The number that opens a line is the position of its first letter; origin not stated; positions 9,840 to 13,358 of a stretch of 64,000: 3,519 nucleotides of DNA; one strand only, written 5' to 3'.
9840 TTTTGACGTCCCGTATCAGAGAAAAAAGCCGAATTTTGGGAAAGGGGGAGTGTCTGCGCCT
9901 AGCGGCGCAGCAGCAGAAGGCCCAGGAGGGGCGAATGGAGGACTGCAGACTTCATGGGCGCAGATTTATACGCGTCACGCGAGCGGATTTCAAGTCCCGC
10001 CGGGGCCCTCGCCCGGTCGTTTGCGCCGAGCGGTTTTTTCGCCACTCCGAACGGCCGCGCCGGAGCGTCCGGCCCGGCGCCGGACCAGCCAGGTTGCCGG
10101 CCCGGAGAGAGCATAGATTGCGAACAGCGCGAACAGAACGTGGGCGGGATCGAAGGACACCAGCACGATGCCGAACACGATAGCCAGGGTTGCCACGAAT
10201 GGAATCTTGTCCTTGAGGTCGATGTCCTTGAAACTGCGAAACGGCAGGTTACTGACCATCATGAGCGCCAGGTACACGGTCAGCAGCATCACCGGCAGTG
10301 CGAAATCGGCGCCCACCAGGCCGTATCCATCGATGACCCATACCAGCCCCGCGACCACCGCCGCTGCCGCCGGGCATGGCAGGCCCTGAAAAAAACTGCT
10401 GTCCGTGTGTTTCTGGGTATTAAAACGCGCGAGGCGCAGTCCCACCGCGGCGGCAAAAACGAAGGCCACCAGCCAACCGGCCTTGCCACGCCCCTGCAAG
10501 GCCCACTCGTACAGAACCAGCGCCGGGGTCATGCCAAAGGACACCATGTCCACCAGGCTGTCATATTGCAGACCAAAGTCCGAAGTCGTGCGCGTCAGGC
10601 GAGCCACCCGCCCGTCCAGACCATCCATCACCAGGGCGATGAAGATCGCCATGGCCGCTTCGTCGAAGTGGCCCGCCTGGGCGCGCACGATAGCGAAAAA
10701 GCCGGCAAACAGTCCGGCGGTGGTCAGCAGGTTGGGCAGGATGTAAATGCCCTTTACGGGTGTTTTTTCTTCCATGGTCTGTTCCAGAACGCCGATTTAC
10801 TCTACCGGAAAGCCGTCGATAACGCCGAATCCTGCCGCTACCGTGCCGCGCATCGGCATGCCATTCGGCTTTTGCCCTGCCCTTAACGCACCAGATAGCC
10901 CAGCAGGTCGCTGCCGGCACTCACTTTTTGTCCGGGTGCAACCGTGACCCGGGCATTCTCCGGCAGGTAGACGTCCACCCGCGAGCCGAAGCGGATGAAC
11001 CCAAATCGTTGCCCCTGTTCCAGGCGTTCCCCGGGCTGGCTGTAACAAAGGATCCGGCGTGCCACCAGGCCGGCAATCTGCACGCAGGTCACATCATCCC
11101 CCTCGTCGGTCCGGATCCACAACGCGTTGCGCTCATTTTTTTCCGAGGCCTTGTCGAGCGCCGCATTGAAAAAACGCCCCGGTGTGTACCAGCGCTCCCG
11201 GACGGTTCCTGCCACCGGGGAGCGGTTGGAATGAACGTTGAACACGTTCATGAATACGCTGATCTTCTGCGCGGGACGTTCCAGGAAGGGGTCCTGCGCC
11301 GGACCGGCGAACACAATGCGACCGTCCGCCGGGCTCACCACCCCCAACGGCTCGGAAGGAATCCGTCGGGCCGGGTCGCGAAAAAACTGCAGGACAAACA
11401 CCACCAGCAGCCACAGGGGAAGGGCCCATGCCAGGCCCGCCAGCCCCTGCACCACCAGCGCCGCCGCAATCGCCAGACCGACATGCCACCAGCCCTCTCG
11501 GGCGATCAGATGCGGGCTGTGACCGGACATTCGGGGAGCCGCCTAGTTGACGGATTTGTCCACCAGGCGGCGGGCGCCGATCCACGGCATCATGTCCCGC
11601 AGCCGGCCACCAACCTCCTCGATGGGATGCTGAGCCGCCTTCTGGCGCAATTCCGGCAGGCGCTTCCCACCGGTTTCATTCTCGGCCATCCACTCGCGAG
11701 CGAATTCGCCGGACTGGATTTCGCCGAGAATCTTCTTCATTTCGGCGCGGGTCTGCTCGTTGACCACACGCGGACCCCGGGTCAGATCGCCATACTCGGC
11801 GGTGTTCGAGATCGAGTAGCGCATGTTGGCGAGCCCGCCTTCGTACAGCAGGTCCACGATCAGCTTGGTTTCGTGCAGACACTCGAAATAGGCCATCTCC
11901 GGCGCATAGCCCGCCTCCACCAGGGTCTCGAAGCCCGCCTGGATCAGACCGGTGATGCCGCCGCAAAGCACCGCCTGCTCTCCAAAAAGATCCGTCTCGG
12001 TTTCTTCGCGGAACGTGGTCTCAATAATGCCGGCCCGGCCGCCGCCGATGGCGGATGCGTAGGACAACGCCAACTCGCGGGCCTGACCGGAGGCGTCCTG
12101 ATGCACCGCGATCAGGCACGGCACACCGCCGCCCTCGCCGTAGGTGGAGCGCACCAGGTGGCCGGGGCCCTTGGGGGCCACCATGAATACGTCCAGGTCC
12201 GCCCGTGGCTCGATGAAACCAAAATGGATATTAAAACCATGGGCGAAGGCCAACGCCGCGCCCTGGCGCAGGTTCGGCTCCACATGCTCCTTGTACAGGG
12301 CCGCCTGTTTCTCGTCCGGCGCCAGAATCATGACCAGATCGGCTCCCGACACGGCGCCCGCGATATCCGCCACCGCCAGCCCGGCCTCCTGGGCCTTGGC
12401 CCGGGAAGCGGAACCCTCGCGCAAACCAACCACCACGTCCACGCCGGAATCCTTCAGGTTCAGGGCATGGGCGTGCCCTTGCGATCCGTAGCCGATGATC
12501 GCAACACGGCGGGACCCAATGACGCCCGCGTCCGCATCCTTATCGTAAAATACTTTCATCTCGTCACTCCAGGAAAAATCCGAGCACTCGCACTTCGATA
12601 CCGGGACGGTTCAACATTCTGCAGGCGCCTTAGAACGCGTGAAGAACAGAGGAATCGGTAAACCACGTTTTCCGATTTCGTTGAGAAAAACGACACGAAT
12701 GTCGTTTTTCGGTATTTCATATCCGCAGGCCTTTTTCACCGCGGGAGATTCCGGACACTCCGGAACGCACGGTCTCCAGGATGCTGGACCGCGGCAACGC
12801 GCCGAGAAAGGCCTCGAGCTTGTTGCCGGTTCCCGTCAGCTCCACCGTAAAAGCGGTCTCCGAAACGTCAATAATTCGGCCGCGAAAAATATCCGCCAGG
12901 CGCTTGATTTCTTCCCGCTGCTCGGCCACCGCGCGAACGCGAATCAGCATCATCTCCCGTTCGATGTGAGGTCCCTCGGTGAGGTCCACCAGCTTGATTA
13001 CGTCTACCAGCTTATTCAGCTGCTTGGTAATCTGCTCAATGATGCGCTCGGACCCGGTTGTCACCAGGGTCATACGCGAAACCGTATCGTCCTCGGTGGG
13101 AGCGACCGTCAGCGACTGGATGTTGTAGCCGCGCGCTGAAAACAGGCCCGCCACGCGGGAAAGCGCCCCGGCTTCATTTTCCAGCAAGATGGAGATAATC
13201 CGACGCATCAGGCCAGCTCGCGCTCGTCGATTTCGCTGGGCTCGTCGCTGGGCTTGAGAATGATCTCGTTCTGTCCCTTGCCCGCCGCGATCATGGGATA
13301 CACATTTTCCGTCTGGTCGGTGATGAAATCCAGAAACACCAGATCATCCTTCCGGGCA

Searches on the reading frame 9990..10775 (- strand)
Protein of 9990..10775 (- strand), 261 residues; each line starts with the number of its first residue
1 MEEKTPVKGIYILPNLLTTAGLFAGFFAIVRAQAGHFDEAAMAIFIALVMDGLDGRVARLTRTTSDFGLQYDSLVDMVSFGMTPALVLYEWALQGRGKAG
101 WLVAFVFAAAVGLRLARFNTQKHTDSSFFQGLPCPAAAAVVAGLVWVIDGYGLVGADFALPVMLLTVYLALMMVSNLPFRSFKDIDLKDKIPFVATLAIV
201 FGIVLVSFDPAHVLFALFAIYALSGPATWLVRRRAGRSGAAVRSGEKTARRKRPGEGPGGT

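Call 42: search_protein_families(library=pfam, proteins=[window:9990-10775:-], max_evalue=0.001)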
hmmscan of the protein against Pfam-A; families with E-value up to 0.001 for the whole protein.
window:9990-10775:- (261 aa): 1 family
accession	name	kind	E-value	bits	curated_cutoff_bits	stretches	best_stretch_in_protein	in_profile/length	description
PF01066.26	CDP-OH_P_transf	-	1.1e-19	71.8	22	1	12-165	2-143/152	CDP-alcohol phosphatidyltransferase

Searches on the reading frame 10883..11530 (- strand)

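Call 42: search_protein_families(library=pfam, proteins=[window:10883-11530:-], max_evalue=0.001)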
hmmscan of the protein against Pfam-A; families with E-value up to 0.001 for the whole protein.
window:10883-11530:- (215 aa): 1 family
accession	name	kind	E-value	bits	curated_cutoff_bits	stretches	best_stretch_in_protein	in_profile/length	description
PF02666.20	PS_Dcarbxylase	-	3.3e-47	161.2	22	1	45-210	4-197/198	Phosphatidylserine decarboxylase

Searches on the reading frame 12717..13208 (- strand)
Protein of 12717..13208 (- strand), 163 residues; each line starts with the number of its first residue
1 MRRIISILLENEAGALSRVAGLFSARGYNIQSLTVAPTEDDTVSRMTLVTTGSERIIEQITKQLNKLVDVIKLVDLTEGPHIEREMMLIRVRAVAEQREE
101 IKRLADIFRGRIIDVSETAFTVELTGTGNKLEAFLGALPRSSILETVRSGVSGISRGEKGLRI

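Call 42: search_protein_families(library=pfam, proteins=[window:12717-13208:-], max_evalue=0.001)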
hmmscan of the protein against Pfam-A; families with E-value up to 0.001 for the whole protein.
window:12717-13208:- (163 aa): 4 families
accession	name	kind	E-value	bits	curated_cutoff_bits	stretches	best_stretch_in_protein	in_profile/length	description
PF10369.15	ALS_ss_C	-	1.4e-26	92.8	23.2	1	84-157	1-74/74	Small subunit of acetolactate synthase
PF22629.2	ACT_AHAS_ss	-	1.4e-23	83.2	27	1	5-72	1-67/67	AHAS small subunit-like ACT domain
PF13710.12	ACT_5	-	2.6e-17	62.8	27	1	12-72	2-61/62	ACT domain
PF01842.31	ACT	-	1.9e-14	53.6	27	1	4-68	2-65/66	ACT domain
